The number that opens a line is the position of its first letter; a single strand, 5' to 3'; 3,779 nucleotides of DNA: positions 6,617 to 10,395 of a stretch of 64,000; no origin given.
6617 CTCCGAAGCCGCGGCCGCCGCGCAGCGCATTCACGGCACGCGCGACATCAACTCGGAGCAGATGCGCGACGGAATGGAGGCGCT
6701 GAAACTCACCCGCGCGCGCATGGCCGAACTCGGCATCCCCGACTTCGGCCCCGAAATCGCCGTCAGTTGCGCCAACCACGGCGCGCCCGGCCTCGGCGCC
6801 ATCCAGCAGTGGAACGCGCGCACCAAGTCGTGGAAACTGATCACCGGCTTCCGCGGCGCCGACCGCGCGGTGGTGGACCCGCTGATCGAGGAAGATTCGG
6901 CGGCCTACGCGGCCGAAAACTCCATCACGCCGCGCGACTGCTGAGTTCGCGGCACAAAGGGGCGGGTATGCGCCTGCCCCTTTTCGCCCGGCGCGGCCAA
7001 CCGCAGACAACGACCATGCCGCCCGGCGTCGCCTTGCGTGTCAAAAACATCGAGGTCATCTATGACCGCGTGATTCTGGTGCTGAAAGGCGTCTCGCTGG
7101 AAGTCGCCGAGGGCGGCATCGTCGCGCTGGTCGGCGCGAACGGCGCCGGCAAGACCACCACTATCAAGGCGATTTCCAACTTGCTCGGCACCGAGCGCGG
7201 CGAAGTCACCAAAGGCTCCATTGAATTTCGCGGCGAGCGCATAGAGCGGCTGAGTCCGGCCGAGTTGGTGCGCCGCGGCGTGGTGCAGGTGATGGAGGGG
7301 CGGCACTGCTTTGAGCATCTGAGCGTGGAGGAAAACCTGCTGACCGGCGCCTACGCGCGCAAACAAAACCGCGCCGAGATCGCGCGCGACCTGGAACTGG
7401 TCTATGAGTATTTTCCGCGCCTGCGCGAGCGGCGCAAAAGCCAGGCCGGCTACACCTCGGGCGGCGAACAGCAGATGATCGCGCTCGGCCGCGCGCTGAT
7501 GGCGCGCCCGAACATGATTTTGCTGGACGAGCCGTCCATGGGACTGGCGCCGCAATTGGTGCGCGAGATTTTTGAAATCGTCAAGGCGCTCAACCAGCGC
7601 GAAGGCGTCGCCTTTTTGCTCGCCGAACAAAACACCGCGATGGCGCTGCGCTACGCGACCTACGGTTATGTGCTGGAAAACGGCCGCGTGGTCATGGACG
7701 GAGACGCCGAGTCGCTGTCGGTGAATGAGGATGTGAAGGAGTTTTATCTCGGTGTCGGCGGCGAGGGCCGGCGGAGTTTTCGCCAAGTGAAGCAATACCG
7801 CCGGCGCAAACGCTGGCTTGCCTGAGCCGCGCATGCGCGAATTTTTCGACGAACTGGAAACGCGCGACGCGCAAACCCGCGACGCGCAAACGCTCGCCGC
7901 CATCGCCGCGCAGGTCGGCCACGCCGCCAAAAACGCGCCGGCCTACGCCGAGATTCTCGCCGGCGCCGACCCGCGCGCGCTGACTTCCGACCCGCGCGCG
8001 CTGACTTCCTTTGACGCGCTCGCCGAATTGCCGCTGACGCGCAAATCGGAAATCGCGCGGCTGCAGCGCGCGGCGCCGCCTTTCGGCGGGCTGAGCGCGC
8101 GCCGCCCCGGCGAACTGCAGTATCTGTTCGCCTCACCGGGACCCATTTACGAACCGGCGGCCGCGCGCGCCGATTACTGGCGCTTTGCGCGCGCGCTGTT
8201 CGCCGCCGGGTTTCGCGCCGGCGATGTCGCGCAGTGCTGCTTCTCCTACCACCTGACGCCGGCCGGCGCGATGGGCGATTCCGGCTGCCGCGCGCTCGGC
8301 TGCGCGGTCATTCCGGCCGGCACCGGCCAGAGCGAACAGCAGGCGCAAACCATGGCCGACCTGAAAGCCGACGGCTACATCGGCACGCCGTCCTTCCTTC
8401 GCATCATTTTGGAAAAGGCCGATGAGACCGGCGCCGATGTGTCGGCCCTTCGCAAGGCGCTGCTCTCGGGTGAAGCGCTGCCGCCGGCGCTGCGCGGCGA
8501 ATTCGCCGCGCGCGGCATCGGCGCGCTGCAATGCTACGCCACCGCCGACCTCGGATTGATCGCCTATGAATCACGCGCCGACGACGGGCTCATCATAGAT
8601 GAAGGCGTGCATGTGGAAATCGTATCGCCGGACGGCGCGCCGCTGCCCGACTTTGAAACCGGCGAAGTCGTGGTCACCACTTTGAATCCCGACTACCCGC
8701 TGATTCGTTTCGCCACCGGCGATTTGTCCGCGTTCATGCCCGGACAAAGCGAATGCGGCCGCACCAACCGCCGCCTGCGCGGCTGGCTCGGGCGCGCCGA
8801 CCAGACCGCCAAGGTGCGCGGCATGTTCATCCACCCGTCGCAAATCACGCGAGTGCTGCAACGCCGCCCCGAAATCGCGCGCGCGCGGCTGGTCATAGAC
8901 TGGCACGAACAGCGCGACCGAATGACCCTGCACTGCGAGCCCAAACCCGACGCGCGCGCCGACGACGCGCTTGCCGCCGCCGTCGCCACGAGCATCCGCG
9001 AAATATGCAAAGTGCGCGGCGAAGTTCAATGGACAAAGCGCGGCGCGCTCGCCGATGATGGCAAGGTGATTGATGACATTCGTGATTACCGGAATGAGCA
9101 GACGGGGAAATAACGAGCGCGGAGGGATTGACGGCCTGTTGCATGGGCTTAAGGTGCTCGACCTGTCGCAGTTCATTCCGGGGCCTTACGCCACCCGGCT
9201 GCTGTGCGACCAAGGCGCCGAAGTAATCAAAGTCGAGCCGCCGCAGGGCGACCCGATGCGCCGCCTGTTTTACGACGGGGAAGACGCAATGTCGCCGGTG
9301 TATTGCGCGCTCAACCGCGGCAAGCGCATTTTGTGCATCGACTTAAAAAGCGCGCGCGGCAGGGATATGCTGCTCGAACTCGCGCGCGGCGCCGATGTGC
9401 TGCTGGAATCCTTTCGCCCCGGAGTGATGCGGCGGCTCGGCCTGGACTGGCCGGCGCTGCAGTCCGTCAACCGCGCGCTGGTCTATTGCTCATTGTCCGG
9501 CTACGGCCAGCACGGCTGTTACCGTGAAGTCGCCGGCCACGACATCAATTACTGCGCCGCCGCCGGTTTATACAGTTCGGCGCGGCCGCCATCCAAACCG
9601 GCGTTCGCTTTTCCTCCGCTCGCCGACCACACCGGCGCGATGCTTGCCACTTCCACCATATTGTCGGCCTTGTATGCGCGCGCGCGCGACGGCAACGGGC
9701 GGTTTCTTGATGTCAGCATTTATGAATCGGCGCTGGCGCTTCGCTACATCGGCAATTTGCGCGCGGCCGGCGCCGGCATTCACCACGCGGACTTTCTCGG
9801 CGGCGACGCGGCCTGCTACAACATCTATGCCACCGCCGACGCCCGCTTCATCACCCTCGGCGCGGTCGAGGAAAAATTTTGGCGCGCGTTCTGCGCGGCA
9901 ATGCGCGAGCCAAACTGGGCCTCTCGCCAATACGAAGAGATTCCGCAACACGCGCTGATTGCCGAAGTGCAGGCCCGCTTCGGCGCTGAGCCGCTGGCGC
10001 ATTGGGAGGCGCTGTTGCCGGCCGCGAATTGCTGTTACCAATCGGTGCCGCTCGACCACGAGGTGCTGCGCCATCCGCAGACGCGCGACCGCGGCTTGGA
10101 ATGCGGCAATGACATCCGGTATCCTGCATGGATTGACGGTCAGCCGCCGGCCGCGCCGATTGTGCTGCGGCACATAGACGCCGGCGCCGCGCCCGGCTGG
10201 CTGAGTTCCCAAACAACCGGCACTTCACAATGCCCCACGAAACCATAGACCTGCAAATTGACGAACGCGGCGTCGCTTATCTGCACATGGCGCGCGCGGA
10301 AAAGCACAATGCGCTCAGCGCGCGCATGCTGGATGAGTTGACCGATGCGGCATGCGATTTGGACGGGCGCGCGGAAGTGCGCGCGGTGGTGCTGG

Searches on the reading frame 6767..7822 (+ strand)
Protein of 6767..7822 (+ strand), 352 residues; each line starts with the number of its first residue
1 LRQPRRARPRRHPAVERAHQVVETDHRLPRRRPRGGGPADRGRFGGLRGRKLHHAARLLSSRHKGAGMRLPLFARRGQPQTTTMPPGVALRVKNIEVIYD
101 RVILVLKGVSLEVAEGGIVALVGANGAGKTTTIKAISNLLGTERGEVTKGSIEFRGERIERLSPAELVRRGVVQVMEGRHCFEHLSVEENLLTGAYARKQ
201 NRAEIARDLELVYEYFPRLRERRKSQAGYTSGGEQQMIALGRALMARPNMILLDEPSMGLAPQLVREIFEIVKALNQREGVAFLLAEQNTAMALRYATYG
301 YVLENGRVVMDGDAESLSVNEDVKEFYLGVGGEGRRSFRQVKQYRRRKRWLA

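Call 57: search_protein_families(library=pfam, proteins=[window:6767-7822:+], max_evalue=0.00001)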
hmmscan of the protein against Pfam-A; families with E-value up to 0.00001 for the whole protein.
window:6767-7822:+ (352 aa): 3 families
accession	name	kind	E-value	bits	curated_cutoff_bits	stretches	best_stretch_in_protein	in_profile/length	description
PF00005.33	ABC_tran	-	4e-26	92.7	25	1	106-257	1-136/137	ABC transporter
PF13304.12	AAA_21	-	7.6e-12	46.3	27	0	118-153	1-46/304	AAA domain, putative AbiEii toxin, Type IV TA system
PF13476.12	AAA_23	-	9.4e-06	26.8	27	0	108-151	12-54/201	AAA domain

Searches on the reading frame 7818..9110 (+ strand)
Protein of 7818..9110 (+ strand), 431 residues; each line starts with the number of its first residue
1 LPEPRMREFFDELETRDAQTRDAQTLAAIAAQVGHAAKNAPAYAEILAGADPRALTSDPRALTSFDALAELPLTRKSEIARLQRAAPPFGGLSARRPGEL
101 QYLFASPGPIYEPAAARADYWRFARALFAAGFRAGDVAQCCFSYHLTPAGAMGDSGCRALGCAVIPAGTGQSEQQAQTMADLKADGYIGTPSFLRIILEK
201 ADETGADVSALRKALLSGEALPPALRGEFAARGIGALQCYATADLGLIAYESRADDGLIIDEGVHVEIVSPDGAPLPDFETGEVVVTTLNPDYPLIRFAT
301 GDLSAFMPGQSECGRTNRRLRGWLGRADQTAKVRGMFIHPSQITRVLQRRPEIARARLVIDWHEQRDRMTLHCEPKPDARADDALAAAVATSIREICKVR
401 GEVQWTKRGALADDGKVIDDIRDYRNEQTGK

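Call 57: search_protein_families(library=pfam, proteins=[window:7818-9110:+], max_evalue=0.00001)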
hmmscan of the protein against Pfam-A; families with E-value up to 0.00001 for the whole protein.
window:7818-9110:+ (431 aa): 2 families
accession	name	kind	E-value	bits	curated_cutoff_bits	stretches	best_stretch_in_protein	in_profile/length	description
PF00501.34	AMP-binding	-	1.8e-10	40.6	29.9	1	162-287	233-375/384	AMP-binding enzyme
PF14535.12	AMP-binding_C_2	-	5.9e-06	26.9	25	0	335-418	1-89/96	AMP-binding enzyme C-terminal domain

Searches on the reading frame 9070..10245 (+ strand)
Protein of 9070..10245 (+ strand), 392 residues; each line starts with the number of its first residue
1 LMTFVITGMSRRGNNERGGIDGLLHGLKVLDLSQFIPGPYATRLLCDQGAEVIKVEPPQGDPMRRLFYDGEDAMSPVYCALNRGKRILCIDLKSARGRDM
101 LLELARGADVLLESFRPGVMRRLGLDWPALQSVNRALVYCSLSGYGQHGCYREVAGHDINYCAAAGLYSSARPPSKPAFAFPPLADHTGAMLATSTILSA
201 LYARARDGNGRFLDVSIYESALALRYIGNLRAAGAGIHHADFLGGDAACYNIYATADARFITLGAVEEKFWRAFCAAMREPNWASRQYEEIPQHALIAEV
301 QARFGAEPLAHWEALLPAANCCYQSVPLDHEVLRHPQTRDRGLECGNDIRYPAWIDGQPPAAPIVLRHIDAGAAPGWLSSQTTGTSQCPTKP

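Call 57: search_protein_families(library=pfam, proteins=[window:9070-10245:+], max_evalue=0.00001)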
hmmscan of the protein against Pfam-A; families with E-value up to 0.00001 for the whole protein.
window:9070-10245:+ (392 aa): 1 family
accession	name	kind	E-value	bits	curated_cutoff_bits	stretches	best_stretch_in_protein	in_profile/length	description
PF02515.22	CoA_transf_3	-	5.8e-89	299.2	23.3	1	24-343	1-328/366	CoA-transferase family III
